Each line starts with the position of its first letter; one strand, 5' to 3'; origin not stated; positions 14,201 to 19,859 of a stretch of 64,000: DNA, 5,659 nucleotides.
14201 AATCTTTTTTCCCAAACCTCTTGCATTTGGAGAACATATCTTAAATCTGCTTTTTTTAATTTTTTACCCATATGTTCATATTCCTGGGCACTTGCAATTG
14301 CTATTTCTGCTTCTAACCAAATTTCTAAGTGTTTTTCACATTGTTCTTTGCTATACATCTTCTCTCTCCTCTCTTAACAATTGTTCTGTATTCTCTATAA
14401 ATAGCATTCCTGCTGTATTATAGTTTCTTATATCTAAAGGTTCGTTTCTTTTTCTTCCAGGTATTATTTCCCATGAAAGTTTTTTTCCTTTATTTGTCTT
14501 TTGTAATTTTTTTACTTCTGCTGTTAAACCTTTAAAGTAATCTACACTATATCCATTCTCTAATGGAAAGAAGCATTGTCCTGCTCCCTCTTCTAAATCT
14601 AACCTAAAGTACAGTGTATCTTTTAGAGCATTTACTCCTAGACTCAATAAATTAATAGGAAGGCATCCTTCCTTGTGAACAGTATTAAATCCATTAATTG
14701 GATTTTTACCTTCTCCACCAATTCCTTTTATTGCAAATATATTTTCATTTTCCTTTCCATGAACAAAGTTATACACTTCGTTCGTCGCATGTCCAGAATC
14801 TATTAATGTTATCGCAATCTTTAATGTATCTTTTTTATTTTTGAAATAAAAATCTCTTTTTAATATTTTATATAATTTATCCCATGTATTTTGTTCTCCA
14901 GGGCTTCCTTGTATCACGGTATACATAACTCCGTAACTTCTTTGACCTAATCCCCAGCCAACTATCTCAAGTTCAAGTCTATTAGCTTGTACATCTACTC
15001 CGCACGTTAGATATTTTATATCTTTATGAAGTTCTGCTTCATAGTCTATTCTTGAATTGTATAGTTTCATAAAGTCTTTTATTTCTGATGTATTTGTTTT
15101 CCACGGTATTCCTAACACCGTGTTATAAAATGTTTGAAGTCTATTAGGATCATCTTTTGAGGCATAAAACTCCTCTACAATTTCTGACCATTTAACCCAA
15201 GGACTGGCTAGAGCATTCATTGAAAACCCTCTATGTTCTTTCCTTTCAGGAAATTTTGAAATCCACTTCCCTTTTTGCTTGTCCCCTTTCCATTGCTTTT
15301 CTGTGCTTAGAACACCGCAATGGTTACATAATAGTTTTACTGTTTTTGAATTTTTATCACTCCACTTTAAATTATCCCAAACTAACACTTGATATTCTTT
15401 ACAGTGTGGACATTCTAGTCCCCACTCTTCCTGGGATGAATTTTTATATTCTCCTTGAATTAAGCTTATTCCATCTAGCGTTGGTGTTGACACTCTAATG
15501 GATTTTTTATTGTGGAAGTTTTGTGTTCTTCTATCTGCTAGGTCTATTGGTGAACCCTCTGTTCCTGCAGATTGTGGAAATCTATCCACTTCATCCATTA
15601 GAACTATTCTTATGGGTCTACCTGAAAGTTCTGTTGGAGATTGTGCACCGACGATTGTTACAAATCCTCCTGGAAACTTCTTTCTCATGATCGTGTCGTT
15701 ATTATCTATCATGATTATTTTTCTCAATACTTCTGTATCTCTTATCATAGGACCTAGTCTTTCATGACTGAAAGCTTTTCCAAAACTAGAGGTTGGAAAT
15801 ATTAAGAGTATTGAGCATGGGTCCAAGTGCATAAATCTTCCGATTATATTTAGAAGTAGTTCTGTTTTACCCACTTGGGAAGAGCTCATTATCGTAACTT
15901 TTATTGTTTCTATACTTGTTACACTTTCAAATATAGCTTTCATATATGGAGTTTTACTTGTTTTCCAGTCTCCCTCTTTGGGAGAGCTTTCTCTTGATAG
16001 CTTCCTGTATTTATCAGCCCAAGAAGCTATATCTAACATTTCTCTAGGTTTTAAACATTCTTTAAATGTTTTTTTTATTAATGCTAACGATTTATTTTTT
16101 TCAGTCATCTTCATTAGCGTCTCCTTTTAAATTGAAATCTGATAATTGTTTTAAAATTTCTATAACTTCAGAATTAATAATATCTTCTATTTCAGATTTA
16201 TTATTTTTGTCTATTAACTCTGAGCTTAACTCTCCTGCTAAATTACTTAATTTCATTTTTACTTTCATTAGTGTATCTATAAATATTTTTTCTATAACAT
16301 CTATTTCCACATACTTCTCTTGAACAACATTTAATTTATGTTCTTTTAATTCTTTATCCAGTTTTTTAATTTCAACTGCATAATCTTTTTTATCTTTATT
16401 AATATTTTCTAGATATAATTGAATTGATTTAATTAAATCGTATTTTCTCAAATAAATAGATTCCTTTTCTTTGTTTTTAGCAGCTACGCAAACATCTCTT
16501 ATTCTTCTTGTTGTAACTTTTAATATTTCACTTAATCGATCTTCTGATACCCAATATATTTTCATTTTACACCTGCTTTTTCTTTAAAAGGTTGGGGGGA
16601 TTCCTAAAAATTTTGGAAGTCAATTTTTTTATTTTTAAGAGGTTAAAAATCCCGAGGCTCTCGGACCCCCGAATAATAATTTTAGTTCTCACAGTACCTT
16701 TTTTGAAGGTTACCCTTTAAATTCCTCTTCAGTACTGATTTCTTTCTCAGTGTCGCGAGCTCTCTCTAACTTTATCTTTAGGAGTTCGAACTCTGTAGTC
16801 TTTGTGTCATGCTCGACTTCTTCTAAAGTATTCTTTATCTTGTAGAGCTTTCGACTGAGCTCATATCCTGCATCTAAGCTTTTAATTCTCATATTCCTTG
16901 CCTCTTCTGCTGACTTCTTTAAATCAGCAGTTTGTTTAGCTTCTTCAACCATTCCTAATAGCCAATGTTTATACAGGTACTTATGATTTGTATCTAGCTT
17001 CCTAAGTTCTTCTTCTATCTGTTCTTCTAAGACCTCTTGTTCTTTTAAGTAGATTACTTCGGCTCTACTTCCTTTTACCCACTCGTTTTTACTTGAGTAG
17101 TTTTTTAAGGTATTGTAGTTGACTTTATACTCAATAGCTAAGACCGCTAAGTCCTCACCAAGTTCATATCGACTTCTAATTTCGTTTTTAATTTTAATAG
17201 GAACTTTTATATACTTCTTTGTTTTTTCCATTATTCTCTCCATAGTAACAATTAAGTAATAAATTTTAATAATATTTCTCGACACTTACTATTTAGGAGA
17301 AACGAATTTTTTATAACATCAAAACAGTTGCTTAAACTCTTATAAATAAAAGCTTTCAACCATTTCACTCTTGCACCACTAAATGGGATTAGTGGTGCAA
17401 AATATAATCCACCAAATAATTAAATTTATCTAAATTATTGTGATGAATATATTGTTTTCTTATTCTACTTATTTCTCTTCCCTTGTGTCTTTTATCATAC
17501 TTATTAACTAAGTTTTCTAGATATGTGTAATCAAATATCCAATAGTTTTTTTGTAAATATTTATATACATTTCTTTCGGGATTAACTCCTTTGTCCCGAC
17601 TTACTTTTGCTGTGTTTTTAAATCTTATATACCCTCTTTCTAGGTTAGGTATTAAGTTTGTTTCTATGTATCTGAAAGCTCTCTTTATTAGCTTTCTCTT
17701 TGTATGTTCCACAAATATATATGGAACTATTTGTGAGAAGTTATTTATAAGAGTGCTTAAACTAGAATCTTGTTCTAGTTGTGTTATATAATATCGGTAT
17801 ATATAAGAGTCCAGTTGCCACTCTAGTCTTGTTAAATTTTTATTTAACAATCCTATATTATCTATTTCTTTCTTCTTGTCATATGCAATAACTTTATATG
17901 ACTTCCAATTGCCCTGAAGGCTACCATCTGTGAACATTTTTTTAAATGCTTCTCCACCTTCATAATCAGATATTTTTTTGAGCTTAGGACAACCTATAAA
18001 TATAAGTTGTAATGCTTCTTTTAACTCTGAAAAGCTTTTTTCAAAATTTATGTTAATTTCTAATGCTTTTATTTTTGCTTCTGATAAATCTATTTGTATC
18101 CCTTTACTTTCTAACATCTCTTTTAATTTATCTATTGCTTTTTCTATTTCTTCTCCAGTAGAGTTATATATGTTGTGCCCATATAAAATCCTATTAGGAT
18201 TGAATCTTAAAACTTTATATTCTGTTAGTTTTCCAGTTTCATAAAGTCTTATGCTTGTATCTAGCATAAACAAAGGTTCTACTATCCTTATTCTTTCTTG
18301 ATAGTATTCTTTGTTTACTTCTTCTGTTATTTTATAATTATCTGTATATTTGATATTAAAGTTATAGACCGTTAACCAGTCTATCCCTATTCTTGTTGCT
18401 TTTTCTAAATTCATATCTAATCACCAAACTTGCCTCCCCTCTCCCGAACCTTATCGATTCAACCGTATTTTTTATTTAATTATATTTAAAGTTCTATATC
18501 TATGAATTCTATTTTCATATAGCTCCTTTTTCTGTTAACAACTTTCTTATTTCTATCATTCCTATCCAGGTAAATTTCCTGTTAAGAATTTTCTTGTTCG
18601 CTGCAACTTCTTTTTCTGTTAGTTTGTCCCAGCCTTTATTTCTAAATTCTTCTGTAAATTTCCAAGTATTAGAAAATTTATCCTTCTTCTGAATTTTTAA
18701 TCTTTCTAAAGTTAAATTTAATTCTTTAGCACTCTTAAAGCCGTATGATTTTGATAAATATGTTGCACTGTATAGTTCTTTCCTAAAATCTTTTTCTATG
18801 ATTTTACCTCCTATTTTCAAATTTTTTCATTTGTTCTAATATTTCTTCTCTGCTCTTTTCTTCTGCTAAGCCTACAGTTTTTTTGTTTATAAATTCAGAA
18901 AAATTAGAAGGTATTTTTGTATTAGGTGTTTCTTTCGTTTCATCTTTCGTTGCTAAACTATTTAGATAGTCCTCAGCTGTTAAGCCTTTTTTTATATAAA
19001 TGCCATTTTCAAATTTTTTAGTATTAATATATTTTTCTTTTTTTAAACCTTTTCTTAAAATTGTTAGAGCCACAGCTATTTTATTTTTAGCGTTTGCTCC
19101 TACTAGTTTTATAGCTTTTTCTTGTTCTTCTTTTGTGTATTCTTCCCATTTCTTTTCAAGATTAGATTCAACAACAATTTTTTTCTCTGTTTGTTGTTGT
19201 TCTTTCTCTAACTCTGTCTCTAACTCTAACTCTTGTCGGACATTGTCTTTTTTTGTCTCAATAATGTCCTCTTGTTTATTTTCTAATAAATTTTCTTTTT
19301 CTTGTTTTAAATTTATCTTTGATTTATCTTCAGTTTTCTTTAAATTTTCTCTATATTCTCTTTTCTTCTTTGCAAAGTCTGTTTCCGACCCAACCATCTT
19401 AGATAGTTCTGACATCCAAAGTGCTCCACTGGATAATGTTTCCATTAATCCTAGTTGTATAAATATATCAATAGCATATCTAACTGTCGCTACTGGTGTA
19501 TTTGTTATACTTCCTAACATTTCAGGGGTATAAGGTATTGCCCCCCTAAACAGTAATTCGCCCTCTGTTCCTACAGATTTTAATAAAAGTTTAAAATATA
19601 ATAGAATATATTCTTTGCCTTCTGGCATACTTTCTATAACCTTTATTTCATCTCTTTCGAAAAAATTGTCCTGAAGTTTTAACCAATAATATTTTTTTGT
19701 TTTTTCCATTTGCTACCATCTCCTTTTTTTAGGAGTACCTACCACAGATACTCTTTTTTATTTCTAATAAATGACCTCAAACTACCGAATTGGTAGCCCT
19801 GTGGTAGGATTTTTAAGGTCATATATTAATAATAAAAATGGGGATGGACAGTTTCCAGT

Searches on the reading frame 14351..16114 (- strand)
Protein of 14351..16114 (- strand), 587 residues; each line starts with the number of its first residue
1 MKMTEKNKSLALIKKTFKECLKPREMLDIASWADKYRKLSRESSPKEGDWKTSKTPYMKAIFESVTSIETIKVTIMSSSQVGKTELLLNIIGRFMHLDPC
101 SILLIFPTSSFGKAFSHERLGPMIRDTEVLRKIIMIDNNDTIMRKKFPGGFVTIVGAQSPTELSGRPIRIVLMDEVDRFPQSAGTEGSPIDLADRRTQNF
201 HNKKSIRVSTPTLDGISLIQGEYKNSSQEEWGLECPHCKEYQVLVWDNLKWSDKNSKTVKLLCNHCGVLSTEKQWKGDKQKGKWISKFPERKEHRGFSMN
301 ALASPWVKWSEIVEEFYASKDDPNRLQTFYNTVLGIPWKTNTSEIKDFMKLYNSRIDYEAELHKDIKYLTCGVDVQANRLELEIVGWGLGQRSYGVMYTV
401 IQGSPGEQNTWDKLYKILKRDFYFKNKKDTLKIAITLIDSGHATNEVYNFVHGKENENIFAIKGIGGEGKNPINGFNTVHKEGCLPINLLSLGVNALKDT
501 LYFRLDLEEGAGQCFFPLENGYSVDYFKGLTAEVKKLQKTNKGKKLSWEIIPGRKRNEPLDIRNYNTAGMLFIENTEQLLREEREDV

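Call 18: search_protein_families(library=phrogs, proteins=[window:14351-16114:-], max_evalue=0.001)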
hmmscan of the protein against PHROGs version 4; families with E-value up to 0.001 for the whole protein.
window:14351-16114:- (587 aa): 9 families
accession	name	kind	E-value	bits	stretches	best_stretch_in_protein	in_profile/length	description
phrog_15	-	head and packaging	1.6e-203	680.4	1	2-573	330-921/1330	terminase large subunit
phrog_675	-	head and packaging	3.2e-45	155.5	1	24-375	19-367/576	terminase large subunit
phrog_21311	-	head and packaging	1.9e-36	127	1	107-299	2-204/218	terminase large subunit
phrog_15657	-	unknown function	3.4e-24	86.7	1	292-499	25-229/230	-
phrog_16406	-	unknown function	1.1e-19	71.5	1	234-570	23-382/601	-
phrog_3925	-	head and packaging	1e-17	65.2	1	12-134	26-145/150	terminase large subunit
phrog_4145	-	head and packaging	8.8e-17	62.1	1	8-199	10-203/209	terminase large subunit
phrog_3028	-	unknown function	2.6e-15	57.8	1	423-569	10-157/203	-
phrog_12876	-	head and packaging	2.5e-10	41.4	1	113-268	7-153/235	terminase large subunit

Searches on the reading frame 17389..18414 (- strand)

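Call 18: search_protein_families(library=phrogs, proteins=[window:17389-18414:-], max_evalue=0.001)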
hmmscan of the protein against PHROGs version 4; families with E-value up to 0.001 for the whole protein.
window:17389-18414:- (341 aa): 0 families

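Call 41: search_protein_families(library=padloc, proteins=[window:17389-18414:-], max_evalue=0.001)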
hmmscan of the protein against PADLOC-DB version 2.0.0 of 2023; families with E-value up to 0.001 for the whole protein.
window:17389-18414:- (341 aa): 0 families

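Call 42: search_protein_families(library=pfam, proteins=[window:17389-18414:-], max_evalue=0.001)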
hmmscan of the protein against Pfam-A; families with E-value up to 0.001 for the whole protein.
window:17389-18414:- (341 aa): 1 family
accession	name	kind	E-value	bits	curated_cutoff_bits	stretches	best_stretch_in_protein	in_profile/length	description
PF10865.14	DUF2703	-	0.00023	21.7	23.6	1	84-127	19-62/120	Domain of unknown function (DUF2703)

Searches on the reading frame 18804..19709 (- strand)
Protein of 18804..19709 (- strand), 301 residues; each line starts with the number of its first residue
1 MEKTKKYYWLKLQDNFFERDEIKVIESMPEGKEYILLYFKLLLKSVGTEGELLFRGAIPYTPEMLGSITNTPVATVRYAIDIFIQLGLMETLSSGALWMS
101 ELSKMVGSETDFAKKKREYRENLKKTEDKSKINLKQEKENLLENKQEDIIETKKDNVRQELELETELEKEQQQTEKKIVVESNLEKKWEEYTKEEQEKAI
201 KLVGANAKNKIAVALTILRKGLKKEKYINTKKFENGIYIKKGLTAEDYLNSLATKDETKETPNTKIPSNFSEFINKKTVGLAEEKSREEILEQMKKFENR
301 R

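Call 42: search_protein_families(library=pfam, proteins=[window:18804-19709:-], max_evalue=0.001)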
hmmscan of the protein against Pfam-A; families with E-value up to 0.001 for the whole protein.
window:18804-19709:- (301 aa): 1 family
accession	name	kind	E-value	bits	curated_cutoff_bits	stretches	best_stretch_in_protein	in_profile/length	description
PF09681.16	Phage_rep_org_N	-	5.1e-28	97.9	23.3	1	9-124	1-118/121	N-terminal phage replisome organiser (Phage_rep_org_N)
